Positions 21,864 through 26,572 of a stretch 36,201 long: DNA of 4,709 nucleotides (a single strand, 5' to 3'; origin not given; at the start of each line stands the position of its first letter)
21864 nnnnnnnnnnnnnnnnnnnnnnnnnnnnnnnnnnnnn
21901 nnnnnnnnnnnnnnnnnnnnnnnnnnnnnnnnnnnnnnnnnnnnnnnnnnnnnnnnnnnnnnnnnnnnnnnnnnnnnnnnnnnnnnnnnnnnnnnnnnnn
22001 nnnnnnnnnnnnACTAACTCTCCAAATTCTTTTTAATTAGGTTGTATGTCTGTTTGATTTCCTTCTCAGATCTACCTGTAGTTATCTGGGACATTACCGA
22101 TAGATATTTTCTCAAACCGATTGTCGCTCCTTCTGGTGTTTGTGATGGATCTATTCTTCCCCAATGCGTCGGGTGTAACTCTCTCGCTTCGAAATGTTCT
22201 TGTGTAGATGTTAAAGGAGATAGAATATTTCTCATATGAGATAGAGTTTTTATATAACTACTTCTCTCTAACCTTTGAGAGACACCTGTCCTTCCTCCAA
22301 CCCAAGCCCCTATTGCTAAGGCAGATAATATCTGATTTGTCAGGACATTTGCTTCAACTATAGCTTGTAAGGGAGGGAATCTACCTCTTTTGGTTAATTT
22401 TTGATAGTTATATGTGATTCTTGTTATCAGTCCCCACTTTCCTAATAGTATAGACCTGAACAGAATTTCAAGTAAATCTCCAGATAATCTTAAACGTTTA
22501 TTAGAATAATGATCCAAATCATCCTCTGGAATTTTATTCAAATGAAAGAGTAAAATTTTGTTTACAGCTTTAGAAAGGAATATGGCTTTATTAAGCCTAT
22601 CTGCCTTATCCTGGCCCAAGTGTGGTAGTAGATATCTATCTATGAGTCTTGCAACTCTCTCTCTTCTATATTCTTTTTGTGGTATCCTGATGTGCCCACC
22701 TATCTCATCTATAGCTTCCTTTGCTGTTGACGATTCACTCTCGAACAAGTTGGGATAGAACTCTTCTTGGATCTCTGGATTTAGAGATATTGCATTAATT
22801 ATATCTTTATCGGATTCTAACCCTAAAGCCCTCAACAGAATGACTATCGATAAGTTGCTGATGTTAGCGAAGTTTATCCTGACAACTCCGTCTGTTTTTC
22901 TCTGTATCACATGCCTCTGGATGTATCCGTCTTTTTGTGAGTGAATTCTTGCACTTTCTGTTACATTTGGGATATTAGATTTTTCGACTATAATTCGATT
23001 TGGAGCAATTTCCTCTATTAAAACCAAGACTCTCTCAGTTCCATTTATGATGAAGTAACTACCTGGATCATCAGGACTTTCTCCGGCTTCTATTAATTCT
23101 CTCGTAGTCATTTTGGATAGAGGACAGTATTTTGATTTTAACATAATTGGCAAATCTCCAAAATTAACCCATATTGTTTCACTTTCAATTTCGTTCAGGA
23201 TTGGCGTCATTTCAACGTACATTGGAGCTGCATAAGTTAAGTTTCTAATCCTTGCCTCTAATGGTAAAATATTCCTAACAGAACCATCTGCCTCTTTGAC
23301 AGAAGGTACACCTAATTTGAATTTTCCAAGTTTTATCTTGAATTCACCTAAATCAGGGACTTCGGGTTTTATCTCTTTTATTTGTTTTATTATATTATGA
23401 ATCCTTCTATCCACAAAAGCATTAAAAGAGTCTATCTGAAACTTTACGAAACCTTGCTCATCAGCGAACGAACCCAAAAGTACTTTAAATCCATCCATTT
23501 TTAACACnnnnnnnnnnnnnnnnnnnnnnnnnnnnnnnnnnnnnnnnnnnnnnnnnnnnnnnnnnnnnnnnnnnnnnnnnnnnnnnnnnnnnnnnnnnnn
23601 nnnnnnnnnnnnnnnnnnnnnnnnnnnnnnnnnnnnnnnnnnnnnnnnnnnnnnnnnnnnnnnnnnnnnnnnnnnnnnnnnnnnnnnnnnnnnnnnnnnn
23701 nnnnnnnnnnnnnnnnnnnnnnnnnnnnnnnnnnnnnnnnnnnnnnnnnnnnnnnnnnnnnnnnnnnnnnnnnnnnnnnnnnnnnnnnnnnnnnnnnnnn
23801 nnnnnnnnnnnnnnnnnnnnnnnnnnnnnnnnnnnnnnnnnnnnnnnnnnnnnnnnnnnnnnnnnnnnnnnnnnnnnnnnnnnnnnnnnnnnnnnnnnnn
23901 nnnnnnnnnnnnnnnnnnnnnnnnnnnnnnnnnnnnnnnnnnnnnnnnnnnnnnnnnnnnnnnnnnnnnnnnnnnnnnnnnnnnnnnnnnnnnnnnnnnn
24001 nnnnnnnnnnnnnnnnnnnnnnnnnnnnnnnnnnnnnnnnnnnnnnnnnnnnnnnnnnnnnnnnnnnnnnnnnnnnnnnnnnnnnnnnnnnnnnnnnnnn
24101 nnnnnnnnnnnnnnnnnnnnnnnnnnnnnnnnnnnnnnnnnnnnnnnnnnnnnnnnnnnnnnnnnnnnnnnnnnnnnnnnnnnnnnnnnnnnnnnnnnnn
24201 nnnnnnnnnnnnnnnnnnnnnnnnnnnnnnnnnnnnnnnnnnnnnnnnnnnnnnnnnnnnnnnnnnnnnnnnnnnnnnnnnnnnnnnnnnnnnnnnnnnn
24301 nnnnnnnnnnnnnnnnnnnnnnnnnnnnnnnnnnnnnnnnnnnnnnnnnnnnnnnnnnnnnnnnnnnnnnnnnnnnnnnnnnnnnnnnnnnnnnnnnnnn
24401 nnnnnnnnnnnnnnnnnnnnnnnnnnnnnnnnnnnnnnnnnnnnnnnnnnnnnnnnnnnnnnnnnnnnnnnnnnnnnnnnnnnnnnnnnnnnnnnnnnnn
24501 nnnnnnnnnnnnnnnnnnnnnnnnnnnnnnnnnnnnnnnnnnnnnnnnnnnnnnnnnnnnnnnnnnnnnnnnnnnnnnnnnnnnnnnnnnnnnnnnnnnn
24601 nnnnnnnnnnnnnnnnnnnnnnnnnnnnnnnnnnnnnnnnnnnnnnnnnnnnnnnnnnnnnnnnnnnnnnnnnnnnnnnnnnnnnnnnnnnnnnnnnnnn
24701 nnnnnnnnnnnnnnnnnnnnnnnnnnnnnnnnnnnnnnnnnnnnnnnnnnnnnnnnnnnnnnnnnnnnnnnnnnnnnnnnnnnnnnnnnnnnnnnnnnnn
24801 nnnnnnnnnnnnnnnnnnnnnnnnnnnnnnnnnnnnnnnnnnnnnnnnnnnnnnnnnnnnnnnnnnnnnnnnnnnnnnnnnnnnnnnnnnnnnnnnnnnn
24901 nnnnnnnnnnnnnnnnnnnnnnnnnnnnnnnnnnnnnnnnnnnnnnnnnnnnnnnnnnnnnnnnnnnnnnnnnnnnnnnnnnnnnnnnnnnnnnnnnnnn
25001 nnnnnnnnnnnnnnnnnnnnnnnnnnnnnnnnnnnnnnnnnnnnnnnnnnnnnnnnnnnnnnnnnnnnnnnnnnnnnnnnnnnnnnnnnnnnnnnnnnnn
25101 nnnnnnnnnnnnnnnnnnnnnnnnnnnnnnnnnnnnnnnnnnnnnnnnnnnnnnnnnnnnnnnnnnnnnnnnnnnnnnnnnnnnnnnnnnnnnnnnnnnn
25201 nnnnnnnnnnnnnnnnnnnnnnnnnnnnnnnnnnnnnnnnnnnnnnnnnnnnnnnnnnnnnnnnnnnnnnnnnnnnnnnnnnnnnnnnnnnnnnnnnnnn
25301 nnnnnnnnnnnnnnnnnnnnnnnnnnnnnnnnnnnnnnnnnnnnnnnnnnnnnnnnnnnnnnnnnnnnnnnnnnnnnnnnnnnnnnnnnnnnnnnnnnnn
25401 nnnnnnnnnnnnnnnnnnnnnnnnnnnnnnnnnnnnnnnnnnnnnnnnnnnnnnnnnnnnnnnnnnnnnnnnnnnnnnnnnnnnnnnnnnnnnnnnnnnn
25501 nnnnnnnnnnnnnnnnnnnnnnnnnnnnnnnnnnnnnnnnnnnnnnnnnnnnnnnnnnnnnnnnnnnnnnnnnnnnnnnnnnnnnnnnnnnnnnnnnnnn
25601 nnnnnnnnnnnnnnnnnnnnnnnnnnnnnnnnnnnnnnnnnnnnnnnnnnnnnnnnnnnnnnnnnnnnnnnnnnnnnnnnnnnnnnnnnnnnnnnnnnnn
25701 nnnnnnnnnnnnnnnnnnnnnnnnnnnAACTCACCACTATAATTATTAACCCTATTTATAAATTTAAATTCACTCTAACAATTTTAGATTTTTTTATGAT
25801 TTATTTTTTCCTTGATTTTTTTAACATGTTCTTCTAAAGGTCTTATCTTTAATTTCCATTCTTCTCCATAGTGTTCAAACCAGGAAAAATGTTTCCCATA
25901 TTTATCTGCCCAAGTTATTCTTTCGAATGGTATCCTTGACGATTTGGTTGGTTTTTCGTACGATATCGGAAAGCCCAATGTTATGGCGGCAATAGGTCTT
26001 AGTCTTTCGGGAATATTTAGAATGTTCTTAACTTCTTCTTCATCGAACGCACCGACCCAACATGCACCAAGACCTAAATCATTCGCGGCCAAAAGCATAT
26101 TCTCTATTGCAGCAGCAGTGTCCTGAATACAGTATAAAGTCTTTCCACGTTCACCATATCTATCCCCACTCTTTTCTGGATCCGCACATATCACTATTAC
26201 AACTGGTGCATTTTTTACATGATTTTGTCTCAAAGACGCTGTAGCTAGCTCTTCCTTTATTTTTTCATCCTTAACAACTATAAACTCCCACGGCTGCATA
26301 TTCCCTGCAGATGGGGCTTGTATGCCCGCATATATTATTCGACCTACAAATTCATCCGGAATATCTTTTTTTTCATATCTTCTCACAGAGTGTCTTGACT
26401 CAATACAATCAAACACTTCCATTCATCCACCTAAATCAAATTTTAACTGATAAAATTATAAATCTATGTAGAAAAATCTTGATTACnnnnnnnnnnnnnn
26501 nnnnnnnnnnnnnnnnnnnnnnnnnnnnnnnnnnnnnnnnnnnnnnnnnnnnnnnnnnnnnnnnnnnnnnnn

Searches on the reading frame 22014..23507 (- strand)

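Call 29: search_protein_families(library=pfam, proteins=[window:22014-23507:-], max_evalue=0.001)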
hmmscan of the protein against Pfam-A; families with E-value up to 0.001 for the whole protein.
window:22014-23507:- (497 aa): 3 families
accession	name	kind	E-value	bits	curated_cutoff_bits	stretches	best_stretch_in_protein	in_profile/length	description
PF04563.20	RNA_pol_Rpb2_1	-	1.5e-45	155.7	28.2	1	20-387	2-199/203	RNA polymerase beta subunit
PF04561.19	RNA_pol_Rpb2_2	-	6.9e-26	91.5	21.7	1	169-340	2-190/190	RNA polymerase Rpb2, domain 2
PF04565.21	RNA_pol_Rpb2_3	-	1.5e-20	73.5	21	1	411-475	1-68/68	RNA polymerase Rpb2, domain 3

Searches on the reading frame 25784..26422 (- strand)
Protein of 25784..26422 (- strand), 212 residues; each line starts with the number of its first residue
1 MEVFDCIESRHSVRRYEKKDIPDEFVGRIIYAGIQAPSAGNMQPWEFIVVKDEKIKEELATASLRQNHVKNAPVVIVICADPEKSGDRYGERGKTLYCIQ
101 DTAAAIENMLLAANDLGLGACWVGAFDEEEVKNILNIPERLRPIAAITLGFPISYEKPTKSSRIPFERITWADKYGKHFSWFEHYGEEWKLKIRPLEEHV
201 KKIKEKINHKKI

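Call 30: search_protein_families(library=pfam, proteins=[window:25784-26422:-], max_evalue=0.001)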
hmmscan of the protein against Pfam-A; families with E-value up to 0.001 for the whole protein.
window:25784-26422:- (212 aa): 2 families
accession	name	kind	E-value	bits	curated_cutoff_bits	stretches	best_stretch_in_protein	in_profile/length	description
PF00881.29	Nitroreductase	-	2.1e-36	126.1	23.5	2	64-150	82-166/167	Nitroreductase family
PF14512.11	TM1586_NiRdase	-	1.2e-15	58.2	27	2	106-167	88-146/215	Putative TM nitroreductase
